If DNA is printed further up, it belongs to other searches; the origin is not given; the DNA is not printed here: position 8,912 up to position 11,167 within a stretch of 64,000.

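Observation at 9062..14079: Complete MtrC-MtrA-MtrB-type decaheme porin-cytochrome conduit in a very GC-rich, apparently non-gammaproteobacterial genome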

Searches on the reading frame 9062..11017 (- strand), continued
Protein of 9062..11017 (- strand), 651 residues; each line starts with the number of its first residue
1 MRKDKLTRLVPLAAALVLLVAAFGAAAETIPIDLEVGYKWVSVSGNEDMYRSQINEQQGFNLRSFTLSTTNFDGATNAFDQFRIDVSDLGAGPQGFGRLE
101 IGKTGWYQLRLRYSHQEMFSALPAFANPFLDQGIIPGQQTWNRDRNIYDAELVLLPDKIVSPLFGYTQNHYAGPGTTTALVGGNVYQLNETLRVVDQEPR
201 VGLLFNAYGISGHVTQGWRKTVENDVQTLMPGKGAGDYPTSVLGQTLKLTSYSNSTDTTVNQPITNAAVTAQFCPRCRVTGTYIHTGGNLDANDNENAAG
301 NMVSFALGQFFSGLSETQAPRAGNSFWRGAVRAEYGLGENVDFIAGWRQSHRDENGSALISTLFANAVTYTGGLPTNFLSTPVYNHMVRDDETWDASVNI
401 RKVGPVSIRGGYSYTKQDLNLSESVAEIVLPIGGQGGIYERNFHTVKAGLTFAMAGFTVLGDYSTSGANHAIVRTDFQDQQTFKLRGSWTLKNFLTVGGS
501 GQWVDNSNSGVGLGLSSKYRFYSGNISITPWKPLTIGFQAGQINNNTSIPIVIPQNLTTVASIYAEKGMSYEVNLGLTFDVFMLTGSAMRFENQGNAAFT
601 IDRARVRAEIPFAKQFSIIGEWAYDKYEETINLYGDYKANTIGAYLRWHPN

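Call 41: search_protein_families(library=pfam, proteins=[P0302, P0312, P0317, P0318, P0324, P0325, P0346, P0360, P0375, P0384], max_evalue=1)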
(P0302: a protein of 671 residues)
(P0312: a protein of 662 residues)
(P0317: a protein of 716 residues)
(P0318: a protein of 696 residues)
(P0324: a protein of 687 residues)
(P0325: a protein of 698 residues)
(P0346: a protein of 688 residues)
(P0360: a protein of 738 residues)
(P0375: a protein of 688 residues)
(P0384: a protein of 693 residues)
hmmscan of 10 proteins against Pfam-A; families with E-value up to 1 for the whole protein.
P0302 (671 aa): 3 families
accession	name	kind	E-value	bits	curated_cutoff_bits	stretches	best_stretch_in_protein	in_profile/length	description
PF10677.15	DUF2490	-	0.0021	18.3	29.8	0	409-439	147-177/186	Protein of unknown function (DUF2490)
PF13505.12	OMP_b-brl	-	0.0057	17.3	28.7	0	455-488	122-155/175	Outer membrane protein beta-barrel domain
PF13609.12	Porin_4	-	0.16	12.2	27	1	421-489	256-308/310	Gram-negative porin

P0312 (662 aa): 1 family
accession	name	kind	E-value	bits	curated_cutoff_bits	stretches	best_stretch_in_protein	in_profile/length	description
PF04634.17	YezG-like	-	0.015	15.9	21.7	1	78-119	73-114/146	Immunity protein YezG-like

P0317 (716 aa): 1 family
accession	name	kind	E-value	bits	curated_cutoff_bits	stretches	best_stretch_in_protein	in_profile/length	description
PF15544.11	Ntox6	-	0.092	12.7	25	1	550-618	30-96/279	Bacterial toxin 6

P0318 (696 aa): 1 family
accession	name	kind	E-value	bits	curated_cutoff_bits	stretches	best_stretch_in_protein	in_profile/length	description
PF14889.11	PBP-Tp47_a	-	0.015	15.3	25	1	219-304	67-145/164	Penicillin-binding protein Tp47 domain a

P0324 (687 aa): 0 families

P0325 (698 aa): 0 families

P0346 (688 aa): 0 families

P0360 (738 aa): 1 family
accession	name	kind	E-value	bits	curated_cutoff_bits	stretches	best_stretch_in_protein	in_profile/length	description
PF13505.12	OMP_b-brl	-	0.68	10.5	28.7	0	476-515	124-158/175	Outer membrane protein beta-barrel domain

P0375 (688 aa): 0 families

P0384 (693 aa): 0 families

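Call 43: find_encoding_contigs(protein=P0317, flank=6000, max_places=2)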
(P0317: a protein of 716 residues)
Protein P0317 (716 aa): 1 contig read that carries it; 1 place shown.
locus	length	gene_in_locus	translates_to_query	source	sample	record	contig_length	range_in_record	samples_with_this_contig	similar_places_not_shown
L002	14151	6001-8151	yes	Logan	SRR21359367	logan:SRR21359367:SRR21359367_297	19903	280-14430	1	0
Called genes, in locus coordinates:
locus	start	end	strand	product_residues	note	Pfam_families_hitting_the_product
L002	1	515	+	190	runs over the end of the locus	PF22741:PTP-NADK, PF00782:DSPc (weak)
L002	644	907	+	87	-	-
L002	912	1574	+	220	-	PF04055:Radical_SAM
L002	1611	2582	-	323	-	PF01545:Cation_efflux, PF16916:ZT_dimer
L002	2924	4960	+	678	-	PF09699:Paired_CXXCH_1 (faint), PF14522:Cytochrome_C7 (faint), PF14537:Cytochrom_c3_2 (faint), PF22113:Mtrc-MtrF_II-IV_dom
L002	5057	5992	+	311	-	PF03264:Cytochrom_NNT (faint), PF02085:Cytochrom_CIII (faint), PF14537:Cytochrom_c3_2 (faint), PF14522:Cytochrome_C7 (faint), PF22678:Cytochrom_c_NrfB-like (weak), PF09699:Paired_CXXCH_1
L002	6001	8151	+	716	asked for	-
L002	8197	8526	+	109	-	PF00034:Cytochrom_C, PF13442:Cytochrome_CBB3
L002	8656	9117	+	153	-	PF09699:Paired_CXXCH_1 (faint), PF13435:Cytochrome_C554 (weak)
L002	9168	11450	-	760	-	PF00330:Aconitase, PF00694:Aconitase_C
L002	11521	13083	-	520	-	PF00329:Complex1_30kDa, PF00374:NiFeSe_Hases (weak), PF00346:Complex1_49kDa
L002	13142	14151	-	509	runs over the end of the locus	PF00662:Proton_antipo_N (faint), PF00361:Proton_antipo_M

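Call 46: search_protein_families(library=ncbifam, proteins=[L002:2924-4960:+, L002:5057-5992:+, L002:6001-8151:+], max_evalue=0.01)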
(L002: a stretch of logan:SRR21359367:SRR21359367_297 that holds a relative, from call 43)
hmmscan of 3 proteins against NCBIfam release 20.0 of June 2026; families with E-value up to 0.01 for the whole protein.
L002:2924-4960:+ (678 aa): 6 families
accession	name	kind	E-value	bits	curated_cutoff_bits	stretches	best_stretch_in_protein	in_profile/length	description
TIGR03507.1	decahem_SO1788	subfamily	7.7e-141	470.8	209.3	1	71-676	7-672/672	OmcA/MtrC family decaheme c-type cytochrome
TIGR03508.1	decahem_SO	subfamily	5e-06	26.2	192.2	1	594-665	32-102/258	DmsE family decaheme c-type cytochrome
NF047727.1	4hemeCytCCctA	equivalog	9.7e-06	25.7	180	0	284-352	27-90/109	tetraheme c-type cytochrome CctA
NF041028.1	decahem_GSU2203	exception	1.9e-05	24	325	1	589-665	60-133/317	GSU2203 family decaheme c-type cytochrome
TIGR03153.1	cytochr_NrfH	equivalog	6.9e-05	22.9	134.2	0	504-539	97-136/138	cytochrome c nitrite reductase small subunit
NF038038.1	cytoc_DsrJ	equivalog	0.00039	20.7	100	0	205-244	86-116/121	sulfate reduction electron transfer complex DsrMKJOP subunit DsrJ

L002:5057-5992:+ (311 aa): 7 families
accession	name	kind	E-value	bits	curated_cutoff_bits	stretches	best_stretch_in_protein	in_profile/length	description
TIGR03508.1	decahem_SO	subfamily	1.1e-70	238.1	192.2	1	45-306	1-257/258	DmsE family decaheme c-type cytochrome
NF041028.1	decahem_GSU2203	exception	1.4e-60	205.2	325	1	15-305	5-303/317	GSU2203 family decaheme c-type cytochrome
TIGR01905.1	paired_CXXCH_1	subfamily_domain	8.3e-27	92.8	25.2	3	232-269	1-37/41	doubled CXXCH domain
TIGR03153.1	cytochr_NrfH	equivalog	4.7e-12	46.1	134.2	2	160-208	25-70/138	cytochrome c nitrite reductase small subunit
NF008659.0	PRK11659.1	equivalog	5.7e-11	42.5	184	1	13-175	13-172/188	cytochrome c nitrite reductase pentaheme subunit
NF041198.1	UshA_like_PCGU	equivalog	3.5e-08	32.5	275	2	69-123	465-511/519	UshA-like (seleno)protein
TIGR03146.1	cyt_nit_nrfB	equivalog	2.6e-05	24.5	166.6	1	47-173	12-144/145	cytochrome c nitrite reductase pentaheme subunit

L002:6001-8151:+ (716 aa): 1 family
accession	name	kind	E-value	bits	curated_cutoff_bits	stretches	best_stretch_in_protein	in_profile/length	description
NF041027.1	GSU2204_Se_pt_1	equivalog_domain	0.00023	20.1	350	1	458-619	420-576/580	GSU2204 family CXXCH-containing (seleno)protein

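Call 61: find_encoding_contigs(protein=P0074, flank=10000, max_places=1)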
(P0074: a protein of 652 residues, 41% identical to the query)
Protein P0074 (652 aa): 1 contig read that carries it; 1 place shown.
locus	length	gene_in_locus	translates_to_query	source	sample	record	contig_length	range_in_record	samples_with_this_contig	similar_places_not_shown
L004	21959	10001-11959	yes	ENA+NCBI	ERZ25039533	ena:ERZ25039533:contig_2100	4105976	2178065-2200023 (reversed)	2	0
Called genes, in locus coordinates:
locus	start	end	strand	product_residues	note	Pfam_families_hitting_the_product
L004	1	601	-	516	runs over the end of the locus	-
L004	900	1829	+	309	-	PF13549:ATP-grasp_5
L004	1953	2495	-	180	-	PF22741:PTP-NADK, PF04273:BLH_phosphatase, PF22785:Tc-R-P (weak)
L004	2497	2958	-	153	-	PF00571:CBS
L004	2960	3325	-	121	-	PF02482:Ribosomal_S30AE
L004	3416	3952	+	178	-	PF00582:Usp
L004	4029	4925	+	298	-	PF00483:NTP_transferase, PF12804:NTP_transf_3 (weak)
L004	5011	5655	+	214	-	-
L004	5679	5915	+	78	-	PF12728:HTH_17, PF13411:MerR_1 (weak), PF00376:MerR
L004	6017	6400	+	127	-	-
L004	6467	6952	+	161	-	-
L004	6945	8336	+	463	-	PF14522:Cytochrome_C7 (faint), PF14537:Cytochrom_c3_2 (faint), PF22113:Mtrc-MtrF_II-IV_dom, PF09699:Paired_CXXCH_1 (weak)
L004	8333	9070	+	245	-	PF22113:Mtrc-MtrF_II-IV_dom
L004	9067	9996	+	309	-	PF22113:Mtrc-MtrF_II-IV_dom (faint), PF02085:Cytochrom_CIII (faint), PF14522:Cytochrome_C7 (weak), PF14537:Cytochrom_c3_2 (faint), PF22678:Cytochrom_c_NrfB-like (faint), PF09699:Paired_CXXCH_1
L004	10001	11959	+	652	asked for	-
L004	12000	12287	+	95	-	-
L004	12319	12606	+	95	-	-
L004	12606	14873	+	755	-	PF14358:DUF4405 (faint), PF02085:Cytochrom_CIII (faint), PF09699:Paired_CXXCH_1 (faint), PF14522:Cytochrome_C7 (weak), PF14537:Cytochrom_c3_2 (weak), PF01292:Ni_hydr_CYTB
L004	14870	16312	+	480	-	PF03264:Cytochrom_NNT (weak), PF14522:Cytochrome_C7 (faint), PF14537:Cytochrom_c3_2 (faint)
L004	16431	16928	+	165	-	PF00355:Rieske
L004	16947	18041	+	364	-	PF00033:Cytochrome_B, PF13631:Cytochrom_B_N_2, PF00032:Cytochrom_B_C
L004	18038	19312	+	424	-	PF14537:Cytochrom_c3_2 (faint), PF22113:Mtrc-MtrF_II-IV_dom (faint), PF09699:Paired_CXXCH_1 (faint), PF14522:Cytochrome_C7 (faint)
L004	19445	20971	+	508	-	PF24923:ATP-grasp_IQCH, PF18105:PGM1_C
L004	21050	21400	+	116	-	PF03795:YCII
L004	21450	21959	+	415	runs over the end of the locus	PF04542:Sigma70_r2, PF08281:Sigma70_r4_2, PF20239:DUF6596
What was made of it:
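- In relative L004 a Rieske/cytochrome b complex lies downstream (call 61), which could fit either direction.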

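Call 62: find_encoding_contigs(protein=P0020, flank=10000, max_places=1)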
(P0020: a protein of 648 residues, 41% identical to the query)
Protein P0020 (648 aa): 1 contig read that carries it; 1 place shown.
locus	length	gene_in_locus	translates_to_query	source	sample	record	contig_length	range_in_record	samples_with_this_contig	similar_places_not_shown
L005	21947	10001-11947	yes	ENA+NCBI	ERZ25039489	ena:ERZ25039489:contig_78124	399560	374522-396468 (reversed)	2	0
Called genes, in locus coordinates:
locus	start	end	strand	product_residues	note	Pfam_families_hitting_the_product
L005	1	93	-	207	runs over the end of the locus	PF14520:HHH_5 (faint), PF06514:PsbU (weak), PF00633:HHH (faint), PF12836:HHH_3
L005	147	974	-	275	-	PF12848:ABC_tran_Xtn, PF02463:SMC_N (faint), PF00005:ABC_tran, PF13304:AAA_21 (faint)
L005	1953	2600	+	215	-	PF00535:Glycos_transf_2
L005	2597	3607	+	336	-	PF04321:RmlD_sub_bind (weak), PF01073:3Beta_HSD, PF01370:Epimerase, PF07993:NAD_binding_4 (faint), PF16363:GDP_Man_Dehyd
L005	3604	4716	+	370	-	PF01041:DegT_DnrJ_EryC1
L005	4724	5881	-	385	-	PF04188:Mannosyl_trans2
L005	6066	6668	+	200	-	PF08241:Methyltransf_11, PF13649:Methyltransf_25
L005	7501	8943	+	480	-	PF09699:Paired_CXXCH_1 (faint), PF14522:Cytochrome_C7 (faint), PF14537:Cytochrom_c3_2 (faint), PF22113:Mtrc-MtrF_II-IV_dom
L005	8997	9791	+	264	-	PF14537:Cytochrom_c3_2 (faint), PF22113:Mtrc-MtrF_II-IV_dom (faint), PF14522:Cytochrome_C7 (weak), PF09699:Paired_CXXCH_1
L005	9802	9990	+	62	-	-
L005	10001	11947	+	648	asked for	-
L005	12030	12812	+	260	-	PF12850:Metallophos_2 (weak)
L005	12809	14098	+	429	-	PF00275:EPSP_synthase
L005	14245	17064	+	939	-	-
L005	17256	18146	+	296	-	PF00158:Sigma54_activat, PF07728:AAA_5 (weak), PF14532:Sigma54_activ_2, PF25601:AAA_lid_14, PF02954:HTH_8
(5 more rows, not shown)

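Call 63: search_protein_families(library=ncbifam, proteins=[L004:12606-14873:+, L004:14870-16312:+, L004:18038-19312:+, L004:12000-12287:+, L004:12319-12606:+, L002:8197-8526:+, L002:8656-9117:+], max_evalue=0.001)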
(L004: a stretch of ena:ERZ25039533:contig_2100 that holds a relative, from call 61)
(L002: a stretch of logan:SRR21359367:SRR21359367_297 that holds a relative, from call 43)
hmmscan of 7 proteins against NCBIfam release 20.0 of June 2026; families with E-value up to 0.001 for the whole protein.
L004:12606-14873:+ (755 aa): 8 families
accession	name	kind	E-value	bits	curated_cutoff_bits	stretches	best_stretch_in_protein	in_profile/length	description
TIGR03508.1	decahem_SO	subfamily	3.7e-18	65.9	192.2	2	56-242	69-225/258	DmsE family decaheme c-type cytochrome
TIGR01583.1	formate-DH-gamm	equivalog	4.5e-13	49.6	115.85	1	516-723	4-195/204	formate dehydrogenase subunit gamma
TIGR04257.1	nanowire_3heme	domain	4.7e-11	42.7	40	0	255-311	13-61/75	c(7)-type cytochrome triheme domain-containing protein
TIGR02125.1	CytB-hydogenase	equivalog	1.5e-07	31.1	121.5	1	522-699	8-192/212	Ni/Fe-hydrogenase, b-type cytochrome subunit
NF008659.0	PRK11659.1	equivalog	2.1e-07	30.8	184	0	225-287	41-89/188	cytochrome c nitrite reductase pentaheme subunit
NF041198.1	UshA_like_PCGU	equivalog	6.8e-05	21.6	275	0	225-312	437-512/519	UshA-like (seleno)protein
NF007924.0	PRK10639.1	equivalog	9.8e-05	22.2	341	1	515-713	8-190/211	formate dehydrogenase cytochrome b556 subunit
TIGR03146.1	cyt_nit_nrfB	equivalog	0.00055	20.2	166.6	0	226-287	7-54/145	cytochrome c nitrite reductase pentaheme subunit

L004:14870-16312:+ (480 aa): 4 families
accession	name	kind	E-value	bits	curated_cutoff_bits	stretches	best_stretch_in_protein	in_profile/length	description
TIGR03153.1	cytochr_NrfH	equivalog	1.6e-13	50.9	134.2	1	112-217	7-110/138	cytochrome c nitrite reductase small subunit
TIGR02162.1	torC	equivalog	2e-06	27.3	478.2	0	120-197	25-111/387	pentaheme c-type cytochrome TorC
NF011606.0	PRK15032.1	equivalog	8.2e-05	21.9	455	1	124-189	34-103/390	pentaheme c-type cytochrome TorC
NF047727.1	4hemeCytCCctA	equivalog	0.0004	20.5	180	1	431-469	34-72/109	tetraheme c-type cytochrome CctA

L004:18038-19312:+ (424 aa): 3 families
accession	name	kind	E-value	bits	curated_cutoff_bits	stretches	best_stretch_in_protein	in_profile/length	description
TIGR03508.1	decahem_SO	subfamily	4.5e-13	49.3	192.2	2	215-296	95-175/258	DmsE family decaheme c-type cytochrome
NF040943.1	cytoc3_ExtM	equivalog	1.4e-05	23.7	800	1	62-108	35-81/599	selenite/tellurite reduction operon c-type cytochrome ExtM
TIGR01904.2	GSu_C4xC__C2xCH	domain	0.00012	21.8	27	0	240-274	28-60/73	CxxxxCH/CxxCH domain c-type cytochrome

L004:12000-12287:+ (95 aa): 0 families

L004:12319-12606:+ (95 aa): 0 families

L002:8197-8526:+ (109 aa): 9 families
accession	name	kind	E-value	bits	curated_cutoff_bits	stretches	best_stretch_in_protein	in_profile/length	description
NF045930.1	Cytc6PetJCyano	equivalog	1.3e-07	31.6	135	1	9-103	10-101/110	cytochrome c6 PetJ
NF045774.1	cytochro_C551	exception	6.9e-07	29.2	118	1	24-106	36-108/110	cytochrome c551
NF050122.1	bc1_QcrC_actin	exception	2.4e-06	27.1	200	1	22-53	36-67/253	cytochrome bc1 complex diheme cytochrome c subunit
NF011054.0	PRK14486.1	equivalog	4e-06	26.6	447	1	27-108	215-291/294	putative bifunctional cbb3-type cytochrome c oxidase subunit II/cytochrome c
TIGR00782.1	ccoP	equivalog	8.3e-06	25.3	179.95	1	26-103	106-188/285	cytochrome-c oxidase, cbb3-type subunit III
NF045773.1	cytochro_C550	exception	2e-05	24.5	125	1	24-104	46-116/118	cytochrome c550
NF040606.1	CytoC_perox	subfamily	4.3e-05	22.9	150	1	25-87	296-359/524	di-heme-cytochrome C peroxidase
TIGR02603.1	CxxCH_TIGR02603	domain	0.00061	19.8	68.15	0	26-50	2-26/134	putative heme-binding domain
NF043008.1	Cyt550_Brdyrhiz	equivalog_domain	0.00063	19.9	240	1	4-74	3-74/131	cytochrome c-550 CycA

L002:8656-9117:+ (153 aa): 5 families
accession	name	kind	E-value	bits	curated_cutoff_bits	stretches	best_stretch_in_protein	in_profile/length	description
NF041198.1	UshA_like_PCGU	equivalog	3.9e-19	68.6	275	1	22-132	397-516/519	UshA-like (seleno)protein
NF043010.1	Cyt554_Nsmonas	equivalog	8.7e-14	51.5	400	1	6-68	4-66/238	cytochrome c-550 CycA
TIGR03508.1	decahem_SO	subfamily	1.1e-05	25.1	192.2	1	76-132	27-85/258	DmsE family decaheme c-type cytochrome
NF041028.1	decahem_GSU2203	exception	6.2e-05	22.4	325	0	22-128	25-111/317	GSU2203 family decaheme c-type cytochrome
TIGR01905.1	paired_CXXCH_1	subfamily_domain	0.00019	21.3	25.2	0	117-129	5-17/41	doubled CXXCH domain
